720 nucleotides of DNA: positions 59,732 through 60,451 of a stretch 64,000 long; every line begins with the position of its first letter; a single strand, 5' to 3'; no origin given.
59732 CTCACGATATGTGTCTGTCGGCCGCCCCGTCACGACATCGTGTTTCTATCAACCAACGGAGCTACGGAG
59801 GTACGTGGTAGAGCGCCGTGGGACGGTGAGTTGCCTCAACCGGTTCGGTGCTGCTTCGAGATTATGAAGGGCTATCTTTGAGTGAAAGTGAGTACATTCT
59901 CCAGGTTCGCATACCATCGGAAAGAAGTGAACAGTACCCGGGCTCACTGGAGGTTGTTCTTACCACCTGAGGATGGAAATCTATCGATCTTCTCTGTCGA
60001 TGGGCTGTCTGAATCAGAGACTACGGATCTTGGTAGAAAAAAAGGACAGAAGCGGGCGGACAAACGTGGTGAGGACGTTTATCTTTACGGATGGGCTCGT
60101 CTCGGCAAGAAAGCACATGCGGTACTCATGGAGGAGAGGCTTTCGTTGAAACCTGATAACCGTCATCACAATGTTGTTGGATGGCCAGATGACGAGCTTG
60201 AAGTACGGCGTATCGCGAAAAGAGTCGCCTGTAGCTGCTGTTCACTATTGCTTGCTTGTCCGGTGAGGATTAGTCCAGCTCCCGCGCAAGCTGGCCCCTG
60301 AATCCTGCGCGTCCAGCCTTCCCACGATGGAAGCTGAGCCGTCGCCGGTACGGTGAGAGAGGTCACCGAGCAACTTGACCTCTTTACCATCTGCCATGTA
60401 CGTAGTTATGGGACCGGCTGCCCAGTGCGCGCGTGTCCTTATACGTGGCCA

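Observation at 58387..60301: Tightly coupled 3- or 4-gene operon of unrecognisable proteins on a low-G+C island: candidate novel defence or TA-like system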

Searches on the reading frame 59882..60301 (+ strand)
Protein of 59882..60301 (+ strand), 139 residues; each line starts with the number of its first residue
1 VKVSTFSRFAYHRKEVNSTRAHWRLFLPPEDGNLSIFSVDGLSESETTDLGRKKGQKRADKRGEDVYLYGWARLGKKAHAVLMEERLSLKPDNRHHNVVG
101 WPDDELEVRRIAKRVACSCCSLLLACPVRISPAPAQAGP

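Call 3: search_protein_families(library=pfam, proteins=[window:59882-60301:+], max_evalue=1)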
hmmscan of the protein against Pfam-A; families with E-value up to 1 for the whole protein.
window:59882-60301:+ (139 aa): 1 family
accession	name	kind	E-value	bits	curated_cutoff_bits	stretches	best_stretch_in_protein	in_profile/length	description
PF20190.3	DUF6553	-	0.3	11.4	25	1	40-85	61-106/188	Family of unknown function (DUF6553)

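Call 4: search_protein_families(library=padloc, proteins=[window:59882-60301:+], max_evalue=1)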
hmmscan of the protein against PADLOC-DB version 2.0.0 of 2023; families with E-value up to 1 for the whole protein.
window:59882-60301:+ (139 aa): 0 families

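Call 5: search_protein_families(library=ncbifam, proteins=[window:59882-60301:+], max_evalue=1)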
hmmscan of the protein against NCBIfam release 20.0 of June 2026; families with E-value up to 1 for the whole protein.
window:59882-60301:+ (139 aa): 0 families

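Call 6: search_protein_families(library=phrogs, proteins=[window:59882-60301:+], max_evalue=1)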
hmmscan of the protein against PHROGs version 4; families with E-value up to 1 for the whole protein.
window:59882-60301:+ (139 aa): 0 families

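Call 9: find_homologous_proteins(query=window:59882-60301:+, max_evalue=0.001)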
Query window:59882-60301:+ (139 aa): 2 proteins with E <= 0.001 among 24 candidates.
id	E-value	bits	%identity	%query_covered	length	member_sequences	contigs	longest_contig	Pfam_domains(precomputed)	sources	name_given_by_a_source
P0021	1.9e-88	311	99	99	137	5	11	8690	-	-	-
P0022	3.1e-50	187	65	96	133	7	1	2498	-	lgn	-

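Call 28: search_solved_structures(query=A2, max_evalue=10)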
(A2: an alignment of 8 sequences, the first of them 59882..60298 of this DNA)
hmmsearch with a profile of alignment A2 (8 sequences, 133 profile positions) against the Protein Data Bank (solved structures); distinct sequences matched with E-value up to 10: 1.
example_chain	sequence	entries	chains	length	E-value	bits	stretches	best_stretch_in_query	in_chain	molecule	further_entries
2p2u_A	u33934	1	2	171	0.71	12.9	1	83-114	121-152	Host-nuclease inhibitor protein Gam, putative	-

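Call 37: search_protein_representatives(alignment_id=A4)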
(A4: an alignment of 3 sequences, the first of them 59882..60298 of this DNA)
Query: 3 sequences, 139 profile positions. Proteins with E-value up to 0.001 (for the whole library): 221; up to 1e-10: 20; up to 1e-30: 2. The best 150 are listed.
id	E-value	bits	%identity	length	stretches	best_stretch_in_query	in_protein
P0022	1.5e-76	270.8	-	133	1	1-133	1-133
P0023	6.7e-35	135.8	-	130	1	1-132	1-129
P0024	4.7e-21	91.0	-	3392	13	80-111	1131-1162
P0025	1.8e-16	76.1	-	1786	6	73-113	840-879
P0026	1.2e-15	73.4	-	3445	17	79-112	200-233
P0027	1.5e-15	73.2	-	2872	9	74-111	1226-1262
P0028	4.1e-15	71.7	-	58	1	4-58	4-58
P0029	7.8e-14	67.6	-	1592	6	77-113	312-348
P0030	9.9e-14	67.2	-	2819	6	74-111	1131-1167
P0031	1.5e-13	66.7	-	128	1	5-115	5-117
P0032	3.0e-13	65.7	-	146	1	3-129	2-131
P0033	7.7e-13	64.3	-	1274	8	76-111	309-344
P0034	1.7e-12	63.2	-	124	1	5-122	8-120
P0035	3.1e-12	62.4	-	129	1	6-129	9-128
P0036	4.2e-12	62.0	-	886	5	77-111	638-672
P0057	2.2e-08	49.9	-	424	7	101-133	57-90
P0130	2.0e-05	40.4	-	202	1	6-133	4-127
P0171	1.2e-04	37.8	-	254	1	4-118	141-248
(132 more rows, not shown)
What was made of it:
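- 59882..60301 (+): Gene C (139 aa): small alpha/beta protein, the candidate effector or toxin. 221 representative clusters have E≤1e-3, mostly standalone proteins of 125-135 aa (call 37).
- Tried and rejected: Giant CARD-NACHT repeat proteins matching C residues 75-112 (call 37): spurious.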

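Call 41: search_protein_families(library=pfam, alignment_id=A5, max_evalue=0.01)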
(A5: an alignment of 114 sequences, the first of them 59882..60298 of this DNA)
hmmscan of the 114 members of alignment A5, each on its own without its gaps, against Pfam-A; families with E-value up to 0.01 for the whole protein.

A. member 1, window:59882-60298:+ (139 aa): 0 families

B. families by the number of members that match (of 114 scanned): 0 families
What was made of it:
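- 59882..60301 (+): None of 114 members hits Pfam (call 41).
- On Type II toxin-antitoxin system: C and 113 relatives have no Pfam hit (calls 3, 41).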

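Call 42: search_protein_families(library=pfam, proteins=[P0025, P0036, P0057, P0033, P0171, P0130], max_evalue=0.001)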
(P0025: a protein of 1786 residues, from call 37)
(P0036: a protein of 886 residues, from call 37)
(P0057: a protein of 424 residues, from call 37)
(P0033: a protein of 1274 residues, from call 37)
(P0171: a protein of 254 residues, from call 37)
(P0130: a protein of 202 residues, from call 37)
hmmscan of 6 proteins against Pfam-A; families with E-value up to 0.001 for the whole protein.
P0025 (1786 aa): 7 families
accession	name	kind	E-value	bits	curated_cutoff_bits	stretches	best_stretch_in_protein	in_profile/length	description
PF05729.18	NACHT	-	8.6e-23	81.4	26.7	1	222-364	3-164/167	NACHT domain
PF00619.27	CARD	-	2.4e-14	53.5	23.9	1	12-79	4-71/85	Caspase recruitment domain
PF17776.6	NLRC4_HD2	-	1.7e-09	38.7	33.1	1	489-595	1-114/121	NLRC4 helical domain HD2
PF05137.18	PilN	-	1.1e-06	29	22.8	0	990-1023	18-51/78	Fimbrial assembly protein (PilN)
PF20720.3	nSTAND3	-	0.00023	21.3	27.2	0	214-247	12-45/155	Novel STAND NTPase 3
PF16996.10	Asp4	-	0.00042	20.9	27.7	0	910-929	20-39/55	Accessory secretory protein Sec Asp4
PF13191.12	AAA_16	-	0.00054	20.9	32.6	0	220-249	25-58/167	AAA ATPase domain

P0036 (886 aa): 2 families
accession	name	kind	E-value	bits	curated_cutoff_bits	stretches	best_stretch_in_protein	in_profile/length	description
PF05729.18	NACHT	-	8.8e-07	29.3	26.7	1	2-72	53-135/167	NACHT domain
PF24436.2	INTS7_N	-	0.00041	20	42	0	516-796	224-469/503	Integrator complex subunit 7, N-terminal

P0057 (424 aa): 4 families
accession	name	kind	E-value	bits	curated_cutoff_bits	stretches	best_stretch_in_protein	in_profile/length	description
PF17733.7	KPWE_dom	-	2e-11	44.2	27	0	8-26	28-46/48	PEX14-like KPWE domain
PF19029.5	DUF883_C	-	5.1e-08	32.9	27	0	21-30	5-14/30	DUF883 C-terminal glycine zipper region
PF10714.14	LEA_6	-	5.7e-07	30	27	0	42-55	31-44/86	Late embryogenesis abundant protein 18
PF21592.3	Bc2l-C_N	-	6.8e-05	23.5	27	0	84-115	88-118/123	Bc2l-C, N-terminal domain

P0033 (1274 aa): 3 families
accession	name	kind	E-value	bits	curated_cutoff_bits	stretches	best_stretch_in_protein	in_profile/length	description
PF16989.10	T6SS_VasJ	-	7.7e-08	32.6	26.2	0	897-918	115-136/255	Type VI secretion, EvfE, EvfF, ImpA, BimE, VC_A0119, VasJ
PF01546.33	Peptidase_M20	-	8e-05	23.1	24.6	0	1021-1050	41-78/206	Peptidase family M20/M25/M40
PF05137.18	PilN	-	0.00021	21.7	22.8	0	739-797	18-75/78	Fimbrial assembly protein (PilN)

P0171 (254 aa): 0 families

P0130 (202 aa): 0 families

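Call 46: predict_structure(alignment_id=A5)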
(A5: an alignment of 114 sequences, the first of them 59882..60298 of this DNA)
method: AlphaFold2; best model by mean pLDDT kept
length: 139 residues; sequences in the alignment: 114
mean_pLDDT: 94.4   pTM: 0.86
mean pLDDT of the five models: 94.4, 94.2, 94.0, 93.8, 92.6
residues with pLDDT >= 90: 127; 70-90: 6; 50-70: 5; < 50: 1
segments of 3 or more residues with pLDDT < 50: none
pLDDT, mean of each block of 10 residues (from residue 1): 87 96 97 96 96 96 97 97 97 95 98 98 97 75
secondary structure, 60 per line:
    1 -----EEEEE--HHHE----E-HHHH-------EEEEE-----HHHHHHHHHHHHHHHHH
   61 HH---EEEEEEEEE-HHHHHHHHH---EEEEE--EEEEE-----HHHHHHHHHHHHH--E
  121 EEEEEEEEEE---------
elements in order: E6-10 H23-26 E34-38 H44-62 E66-74 H76-84 E88-92 E95-99 H105-117 E120-130
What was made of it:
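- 59882..60301 (+): The model has pLDDT 94.4 and pTM 0.86 (call 46).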

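Call 49: fold_search(model_id=the predicted structure, library=pdb)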
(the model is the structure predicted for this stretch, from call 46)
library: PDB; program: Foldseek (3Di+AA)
matches with E <= 10: 603; with E <= 0.001: 0
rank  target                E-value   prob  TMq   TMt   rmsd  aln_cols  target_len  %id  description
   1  9dia_C                2.6e-01  0.30  0.20  0.34   7.4        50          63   20  Cryo-EM structure of alpha5beta1 integrin in complex with NeoNectin candidate 2 (released 2025-06-18)
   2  1in0_A                3.0e-01  0.13  0.25  0.23  15.7       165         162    7  YAJQ PROTEIN (HI1034) (released 2003-06-10)
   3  8orq_C                3.6e-01  0.13  0.27  0.11  14.0       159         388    9  Cryo-EM structure of Pyrococcus furiosus apo form RNA polymerase open clamp conformation (released 2024-04-24)
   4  1kaf_E                4.6e-01  0.23  0.28  0.35   7.9       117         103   10  DNA Binding Domain Of The Phage T4 Transcription Factor MotA (AA105-211) (released 2001-11-21)
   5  8p2f_K                5.5e-01  0.10  0.20  0.16  13.8       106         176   13  Staphylococcus aureus 70S ribosome with elongation factor G locked with fusidic acid cyclopentane in post-translocatio (released 2024-05-01)
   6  5wi2_B                5.5e-01  0.07  0.16  0.22  11.6        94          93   12  Crystal structure of the KA1 domain from human Chk1 (released 2017-10-04)
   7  6wxp_C                7.0e-01  0.14  0.21  0.19   7.1        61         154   16  De novo TIM barrel-ferredoxin fold fusion homodimer with 4-glutamate centre TFD-EE (released 2020-11-25)
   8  4rjv_C                7.9e-01  0.16  0.20  0.30   6.1        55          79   16  Crystal Structure of a De Novo Designed Ferredoxin Fold, Northeast Structural Genomics Consortium (NESG) Target OR461 (released 2014-10-22)
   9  6wxp_A                7.9e-01  0.14  0.21  0.18   5.2        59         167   17  De novo TIM barrel-ferredoxin fold fusion homodimer with 4-glutamate centre TFD-EE (released 2020-11-25)
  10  1s12_A                8.3e-01  0.25  0.26  0.34   6.9        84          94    8  Crystal structure of TM1457 (released 2004-12-07)
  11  1kaf_D                9.4e-01  0.16  0.29  0.36   8.1       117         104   10  DNA Binding Domain Of The Phage T4 Transcription Factor MotA (AA105-211) (released 2001-11-21)
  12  6wxp_B                9.4e-01  0.13  0.21  0.18   6.8        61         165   16  De novo TIM barrel-ferredoxin fold fusion homodimer with 4-glutamate centre TFD-EE (released 2020-11-25)
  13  6wxo_B                9.4e-01  0.08  0.22  0.19  10.0       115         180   15  De novo TIM barrel-ferredoxin fold fusion homodimer with 2-histidine 2-glutamate centre TFD-HE (released 2020-11-25)
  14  2n2u_MODEL_1_A        1.0e+00  0.11  0.20  0.29   7.4        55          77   11  Solution NMR Structure of DE NOVO DESIGNED Ferredoxin Fold PROTEIN sfr3, Northeast Structural Genomics Consort (released 2015-09-16)
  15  5ev0_A                1.0e+00  0.05  0.11  0.12  11.7        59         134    8  Crystal structure of ragweed profilin Amb a 8 in complex with poly-Pro14 (released 2016-06-08)
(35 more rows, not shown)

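Call 55: search_solved_structures(query=A5, max_evalue=10)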
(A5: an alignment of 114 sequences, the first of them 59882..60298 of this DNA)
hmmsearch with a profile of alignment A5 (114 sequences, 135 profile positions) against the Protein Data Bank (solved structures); distinct sequences matched with E-value up to 10: 2.
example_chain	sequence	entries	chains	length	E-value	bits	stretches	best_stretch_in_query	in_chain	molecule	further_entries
3hxg_A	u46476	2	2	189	1.3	12.2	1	31-63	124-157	Eukaryotic Translation Initiation Factor 4E | Eukaryotic Translation Initiation 4E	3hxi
1ylp_A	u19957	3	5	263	1.7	11.9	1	29-124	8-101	beta-lactamase CTX-M-27 | Beta-lactamase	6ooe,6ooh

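Call 57: fold_search(model_id=the predicted structure, library=viral)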
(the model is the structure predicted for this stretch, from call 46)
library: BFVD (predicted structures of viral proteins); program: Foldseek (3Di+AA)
matches with E <= 10: 589; with E <= 0.001: 0
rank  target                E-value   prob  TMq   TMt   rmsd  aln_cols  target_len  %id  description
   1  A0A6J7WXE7            1.1e-01  0.20  0.23  0.22  17.8       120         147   14  Uncharacterized protein [uncultured Caudovirales phage]
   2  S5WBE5                1.7e-01  0.06  0.16  0.14  16.0       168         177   12  Anti-CBASS protein Acb1 [Pseudomonas phage PaBG]
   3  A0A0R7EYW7            1.8e-01  0.18  0.26  0.15   8.2       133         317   14  Uncharacterized protein [Diatraea saccharalis granulovirus]
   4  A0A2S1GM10            2.0e-01  0.25  0.23  0.16  13.2       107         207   10  Transcription factor MotA, activation domain [Erwinia phage Cronus]
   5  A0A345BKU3            2.2e-01  0.16  0.22  0.24  15.9       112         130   12  (no name in the UniProt tables at hand)
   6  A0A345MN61            2.3e-01  0.44  0.24  0.11   7.8        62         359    8  (no name in the UniProt tables at hand)
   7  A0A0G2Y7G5            2.5e-01  0.20  0.29  0.13   9.2       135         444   10  Kila N-domain-containing protein [Acanthamoeba polyphaga mimivirus Kroon]
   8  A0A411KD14            2.8e-01  0.38  0.34  0.18   6.1       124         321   12  (no name in the UniProt tables at hand)
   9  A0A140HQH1            2.9e-01  0.25  0.30  0.22   7.7       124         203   10  38.7 kDa protein [Lymantria dispar multicapsid nuclear polyhedrosis virus]
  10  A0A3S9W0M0            2.9e-01  0.10  0.25  0.20  15.0       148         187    9  RNA-directed RNA polymerase (Fragment) [Fig wasp tombus-like virus 1]
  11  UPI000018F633         3.1e-01  0.10  0.19  0.20  12.0       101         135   16  (no name look-up for this kind of identifier)
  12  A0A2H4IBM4            3.1e-01  0.10  0.23  0.19  12.8       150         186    6  Uncharacterized protein [Erwinia phage vB_EamM_Y3]
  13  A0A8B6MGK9            3.1e-01  0.08  0.19  0.17  14.1       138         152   10  (no name in the UniProt tables at hand)
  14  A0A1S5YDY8            3.8e-01  0.28  0.34  0.29   6.7       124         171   14  38.7K [Betabaculovirus altermyunipunctae]
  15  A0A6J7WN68            3.8e-01  0.23  0.21  0.34   8.8        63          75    8  Uncharacterized protein [uncultured Caudovirales phage]
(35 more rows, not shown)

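Call 63: find_related_loci(query=A2, collection=metagenome_contigs, flank=4000)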
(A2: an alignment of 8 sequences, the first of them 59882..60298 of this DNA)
Query A2 (139 aa) in metagenome_contigs; peptide patterns used: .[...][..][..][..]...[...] (x = any residue, [..] = any of these).
128 stretches matched a pattern; 77 encode a relative of the query (tblastn E <= 1e-3); 77 distinct loci.
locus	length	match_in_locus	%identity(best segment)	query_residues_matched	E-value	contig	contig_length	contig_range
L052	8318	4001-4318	37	1-116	5e-15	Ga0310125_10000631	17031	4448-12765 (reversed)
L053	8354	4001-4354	32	6-127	9e-15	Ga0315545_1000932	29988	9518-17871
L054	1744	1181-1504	35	10-119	1e-11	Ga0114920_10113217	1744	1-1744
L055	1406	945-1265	33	9-119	1e-11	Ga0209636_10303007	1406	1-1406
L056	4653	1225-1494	38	24-116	3e-11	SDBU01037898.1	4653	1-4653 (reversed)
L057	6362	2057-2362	33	10-116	9e-11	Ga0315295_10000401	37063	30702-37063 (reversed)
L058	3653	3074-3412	33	9-127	1e-10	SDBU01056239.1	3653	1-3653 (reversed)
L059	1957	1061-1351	31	6-109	1e-10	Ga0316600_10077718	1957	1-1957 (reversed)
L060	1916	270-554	33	26-123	2e-10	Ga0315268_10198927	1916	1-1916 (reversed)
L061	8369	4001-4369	31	6-127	3e-10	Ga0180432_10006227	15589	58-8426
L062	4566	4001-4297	30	19-121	4e-10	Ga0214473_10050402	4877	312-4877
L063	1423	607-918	30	6-116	3e-10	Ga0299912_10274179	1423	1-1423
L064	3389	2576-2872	30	19-121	4e-10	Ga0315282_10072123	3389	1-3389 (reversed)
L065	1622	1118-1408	31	6-109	4e-10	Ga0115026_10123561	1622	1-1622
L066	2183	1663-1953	31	6-109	4e-10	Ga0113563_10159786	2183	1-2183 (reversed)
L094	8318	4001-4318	27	6-114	5e-8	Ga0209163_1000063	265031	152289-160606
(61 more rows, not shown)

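Call 64: find_related_loci(query=A2, collection=viral_contigs, flank=5000)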
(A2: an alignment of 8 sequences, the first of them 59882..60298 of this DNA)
Query A2 (139 aa) in viral_contigs; peptide patterns used: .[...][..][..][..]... (x = any residue, [..] = any of these).
14 stretches matched a pattern; 1 encode a relative of the query (tblastn E <= 1e-3); 1 distinct loci.
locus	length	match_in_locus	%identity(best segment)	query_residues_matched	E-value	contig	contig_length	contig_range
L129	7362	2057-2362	33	10-116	2e-12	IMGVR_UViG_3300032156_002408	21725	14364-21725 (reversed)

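Call 69: search_protein_families(library=pfam, proteins=[L053:2716-3459:+, L053:3459-3971:+, L053:3905-4354:+, L094:2709-3452:+, L094:3401-3961:+, L094:3971-4336:+, L061:2706-3464:+, L061:3464-3949:+, L061:3953-4351:+], max_evalue=0.01)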
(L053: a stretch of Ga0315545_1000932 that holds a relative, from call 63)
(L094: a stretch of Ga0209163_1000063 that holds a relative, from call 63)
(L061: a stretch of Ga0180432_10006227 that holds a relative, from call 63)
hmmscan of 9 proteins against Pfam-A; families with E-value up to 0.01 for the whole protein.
L053:2716-3459:+ (248 aa): 0 families

L053:3459-3971:+ (171 aa): 0 families

L053:3905-4354:+ (150 aa): 0 families

L094:2709-3452:+ (248 aa): 0 families

L094:3401-3961:+ (187 aa): 0 families

L094:3971-4336:+ (122 aa): 0 families

L061:2706-3464:+ (253 aa): 0 families

L061:3464-3949:+ (162 aa): 0 families

L061:3953-4351:+ (133 aa): 0 families

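Call 71: search_dna_similar(query=window:59882-60298:+, collection=plasmids, mode=protein, max_evalue=0.001, max_rows=20)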
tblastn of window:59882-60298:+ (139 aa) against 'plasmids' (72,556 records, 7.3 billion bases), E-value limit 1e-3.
No match.

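Call 72: search_dna_similar(query=L053:2716-3459:+, collection=plasmids, mode=protein, max_evalue=0.001, max_rows=25)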
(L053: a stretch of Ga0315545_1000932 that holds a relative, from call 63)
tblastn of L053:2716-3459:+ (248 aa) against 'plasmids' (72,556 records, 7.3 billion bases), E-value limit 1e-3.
Records with a match: 3; places in all: 3; records where one place covers at least 80% of the query: 3.
Best place of each record, by identity: <60% 3.
By first word of the organism name: Crinalium 1; Thermus 1; Vibrio 1.
By predicted mobility (MOB-suite, as given by PLSDB): non-mobilizable 2; mobilizable 1.
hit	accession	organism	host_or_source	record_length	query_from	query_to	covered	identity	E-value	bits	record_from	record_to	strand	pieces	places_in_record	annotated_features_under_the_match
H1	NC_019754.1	Crinalium epipsammum PCC 9333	-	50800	2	248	100%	30.7%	8e-32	129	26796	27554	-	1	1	TIGR04255 family protein | hypothetical protein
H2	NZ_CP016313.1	Thermus brockianus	whole organism,environmental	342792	1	248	100%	23.8%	1e-8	62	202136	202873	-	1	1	TIGR04255 family protein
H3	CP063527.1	Vibrio parahaemolyticus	mixed culture,Estuary water environment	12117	11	247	96%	23.5%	3e-8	61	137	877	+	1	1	TIGR04255 family protein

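Call 73: get_annotated_region(hit=H1, flank=5000)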
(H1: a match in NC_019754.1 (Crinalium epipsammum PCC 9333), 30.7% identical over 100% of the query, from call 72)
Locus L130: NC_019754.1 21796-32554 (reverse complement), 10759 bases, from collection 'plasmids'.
description: Crinalium epipsammum PCC 9333 plasmid pCRI9333.03, complete sequence
organism: Crinalium epipsammum PCC 9333 (NCBI taxid 1173022)
taxonomy: Bacteria; Cyanobacteriota; Cyanophyceae; Gomontiellales; Gomontiellaceae; Crinalium; Crinalium epipsammum; Crinalium epipsammum PCC 9333
host: -; source: -; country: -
typing (MOB-suite, as given by PLSDB): mobilizable; relaxase MOBP
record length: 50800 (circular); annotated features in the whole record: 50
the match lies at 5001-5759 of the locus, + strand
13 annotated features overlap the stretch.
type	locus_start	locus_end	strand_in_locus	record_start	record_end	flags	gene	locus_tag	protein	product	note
CDS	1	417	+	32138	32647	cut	-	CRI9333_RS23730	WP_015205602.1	hypothetical protein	-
CDS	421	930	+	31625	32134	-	-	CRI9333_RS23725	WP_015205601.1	hypothetical protein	-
CDS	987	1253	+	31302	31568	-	-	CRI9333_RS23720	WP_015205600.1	hypothetical protein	-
CDS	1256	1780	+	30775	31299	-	-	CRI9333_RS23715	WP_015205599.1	HNH endonuclease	-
CDS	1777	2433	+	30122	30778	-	-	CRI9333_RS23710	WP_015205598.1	hypothetical protein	-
CDS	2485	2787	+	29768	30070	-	-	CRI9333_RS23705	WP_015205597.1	hypothetical protein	-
CDS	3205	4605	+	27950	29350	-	-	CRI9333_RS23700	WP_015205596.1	hypothetical protein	-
CDS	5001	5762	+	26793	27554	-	-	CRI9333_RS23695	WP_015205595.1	TIGR04255 family protein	-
CDS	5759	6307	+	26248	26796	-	-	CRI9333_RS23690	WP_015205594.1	hypothetical protein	-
CDS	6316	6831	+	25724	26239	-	-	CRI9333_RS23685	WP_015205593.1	hypothetical protein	-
CDS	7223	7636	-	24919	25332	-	-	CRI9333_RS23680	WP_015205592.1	hypothetical protein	-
CDS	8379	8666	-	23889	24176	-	-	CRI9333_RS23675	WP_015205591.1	ParB N-terminal domain-containing protein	-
CDS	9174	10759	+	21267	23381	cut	-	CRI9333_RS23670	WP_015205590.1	class I SAM-dependent DNA methyltransferase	-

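Call 74: get_annotated_region(hit=H2, flank=4000)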
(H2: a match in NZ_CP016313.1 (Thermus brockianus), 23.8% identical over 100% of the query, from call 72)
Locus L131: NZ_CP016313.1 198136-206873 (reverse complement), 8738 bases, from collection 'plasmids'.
description: Thermus brockianus strain GE-1 plasmid pTB1, complete sequence
organism: Thermus brockianus (NCBI taxid 56956)
taxonomy: Bacteria; Deinococcota; Deinococci; Thermales; Thermaceae; Thermus; Thermus brockianus
host: -; source: whole organism,environmental; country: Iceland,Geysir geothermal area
typing (MOB-suite, as given by PLSDB): non-mobilizable; replicon rep_cluster_1052
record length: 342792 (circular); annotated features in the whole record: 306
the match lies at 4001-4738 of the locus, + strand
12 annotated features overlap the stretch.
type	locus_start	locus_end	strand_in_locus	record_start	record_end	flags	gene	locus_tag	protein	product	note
CDS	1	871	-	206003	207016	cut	-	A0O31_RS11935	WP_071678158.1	hypothetical protein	-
CDS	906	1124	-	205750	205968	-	-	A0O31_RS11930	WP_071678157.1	hypothetical protein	-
CDS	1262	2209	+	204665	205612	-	-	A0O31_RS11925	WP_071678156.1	DNA methylase N-4/N-6 domain-containing protein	-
CDS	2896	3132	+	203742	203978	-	-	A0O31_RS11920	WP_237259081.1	CopG family transcriptional regulator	-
CDS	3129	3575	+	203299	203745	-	-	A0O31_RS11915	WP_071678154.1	type II toxin-antitoxin system VapC family toxin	-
CDS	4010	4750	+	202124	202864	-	-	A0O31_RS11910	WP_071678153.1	TIGR04255 family protein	-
CDS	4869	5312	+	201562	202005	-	-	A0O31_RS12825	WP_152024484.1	hypothetical protein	-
CDS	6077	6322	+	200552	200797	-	-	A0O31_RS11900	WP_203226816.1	hypothetical protein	-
CDS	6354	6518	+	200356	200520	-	-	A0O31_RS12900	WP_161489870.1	hypothetical protein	-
CDS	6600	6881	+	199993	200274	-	-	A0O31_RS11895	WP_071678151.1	SWIM zinc finger family protein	-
CDS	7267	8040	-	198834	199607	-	cas6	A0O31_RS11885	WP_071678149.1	CRISPR-associated endoribonuclease Cas6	GO:0043571 - maintenance of CRISPR repeat elements [Evidence IEA]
CDS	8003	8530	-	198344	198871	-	-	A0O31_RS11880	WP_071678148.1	hypothetical protein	-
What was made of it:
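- It sits beside VapBC and Cas6 on a Thermus plasmid (call 74).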
